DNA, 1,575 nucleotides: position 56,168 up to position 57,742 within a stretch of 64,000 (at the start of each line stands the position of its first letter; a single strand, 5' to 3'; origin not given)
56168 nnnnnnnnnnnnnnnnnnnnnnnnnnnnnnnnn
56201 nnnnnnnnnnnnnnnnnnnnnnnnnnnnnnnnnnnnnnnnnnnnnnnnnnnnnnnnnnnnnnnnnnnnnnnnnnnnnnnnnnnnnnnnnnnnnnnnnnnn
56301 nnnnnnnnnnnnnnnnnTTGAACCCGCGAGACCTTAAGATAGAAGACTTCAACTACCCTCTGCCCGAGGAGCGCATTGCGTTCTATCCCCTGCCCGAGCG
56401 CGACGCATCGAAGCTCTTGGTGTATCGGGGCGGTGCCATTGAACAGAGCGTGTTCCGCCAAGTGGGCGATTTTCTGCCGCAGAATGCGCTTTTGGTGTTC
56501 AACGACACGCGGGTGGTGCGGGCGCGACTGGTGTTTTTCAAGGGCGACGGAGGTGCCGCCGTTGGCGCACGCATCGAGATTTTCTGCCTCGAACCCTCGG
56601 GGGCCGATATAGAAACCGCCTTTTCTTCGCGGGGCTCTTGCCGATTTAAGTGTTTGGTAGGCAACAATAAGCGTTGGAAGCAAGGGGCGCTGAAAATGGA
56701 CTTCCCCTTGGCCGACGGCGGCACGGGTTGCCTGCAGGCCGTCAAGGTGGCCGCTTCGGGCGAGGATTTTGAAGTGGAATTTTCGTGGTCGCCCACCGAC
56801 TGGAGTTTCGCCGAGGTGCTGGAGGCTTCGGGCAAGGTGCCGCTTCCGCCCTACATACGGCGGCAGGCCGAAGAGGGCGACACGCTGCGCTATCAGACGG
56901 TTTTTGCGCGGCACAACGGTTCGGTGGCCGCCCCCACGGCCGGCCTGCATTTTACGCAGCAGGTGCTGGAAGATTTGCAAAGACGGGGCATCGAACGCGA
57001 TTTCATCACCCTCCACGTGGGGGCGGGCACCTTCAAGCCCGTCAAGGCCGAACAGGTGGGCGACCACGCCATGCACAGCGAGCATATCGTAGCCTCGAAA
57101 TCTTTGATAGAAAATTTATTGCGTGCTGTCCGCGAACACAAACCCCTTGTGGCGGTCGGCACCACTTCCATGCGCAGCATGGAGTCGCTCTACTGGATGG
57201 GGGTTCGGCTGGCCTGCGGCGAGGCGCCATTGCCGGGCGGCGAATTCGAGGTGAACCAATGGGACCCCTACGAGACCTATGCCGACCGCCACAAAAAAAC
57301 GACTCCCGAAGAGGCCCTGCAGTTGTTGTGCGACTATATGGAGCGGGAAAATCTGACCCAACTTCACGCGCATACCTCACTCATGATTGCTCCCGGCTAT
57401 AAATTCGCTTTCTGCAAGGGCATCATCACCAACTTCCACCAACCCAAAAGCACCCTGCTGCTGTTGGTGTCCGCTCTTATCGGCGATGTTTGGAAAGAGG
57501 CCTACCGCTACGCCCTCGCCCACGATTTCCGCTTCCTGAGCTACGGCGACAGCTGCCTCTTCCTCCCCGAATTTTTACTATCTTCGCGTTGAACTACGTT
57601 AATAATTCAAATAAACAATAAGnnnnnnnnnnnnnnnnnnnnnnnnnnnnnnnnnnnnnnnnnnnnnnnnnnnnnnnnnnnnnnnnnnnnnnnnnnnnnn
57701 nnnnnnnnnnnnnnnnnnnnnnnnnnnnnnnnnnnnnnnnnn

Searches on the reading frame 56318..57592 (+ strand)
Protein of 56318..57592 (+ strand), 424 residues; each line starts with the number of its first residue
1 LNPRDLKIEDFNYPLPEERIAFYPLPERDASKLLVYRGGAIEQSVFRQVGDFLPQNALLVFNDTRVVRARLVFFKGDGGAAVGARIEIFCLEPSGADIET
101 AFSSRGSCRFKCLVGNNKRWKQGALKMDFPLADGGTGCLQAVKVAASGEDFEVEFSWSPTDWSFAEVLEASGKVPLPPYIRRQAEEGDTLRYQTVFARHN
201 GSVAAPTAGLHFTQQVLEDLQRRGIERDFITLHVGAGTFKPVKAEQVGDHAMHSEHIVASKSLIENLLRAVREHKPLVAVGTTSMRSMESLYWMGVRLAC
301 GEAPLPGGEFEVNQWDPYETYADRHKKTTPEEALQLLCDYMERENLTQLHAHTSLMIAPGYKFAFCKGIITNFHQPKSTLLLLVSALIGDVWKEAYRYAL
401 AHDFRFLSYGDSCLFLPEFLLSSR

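Call 65: search_protein_families(library=pfam, proteins=[window:56318-57592:+], max_evalue=0.001)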
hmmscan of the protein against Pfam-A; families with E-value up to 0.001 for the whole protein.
window:56318-57592:+ (424 aa): 1 family
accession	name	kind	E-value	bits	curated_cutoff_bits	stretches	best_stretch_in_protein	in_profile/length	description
PF02547.20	Queuosine_synth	-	2e-95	320.1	25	1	9-414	2-321/322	Queuosine biosynthesis protein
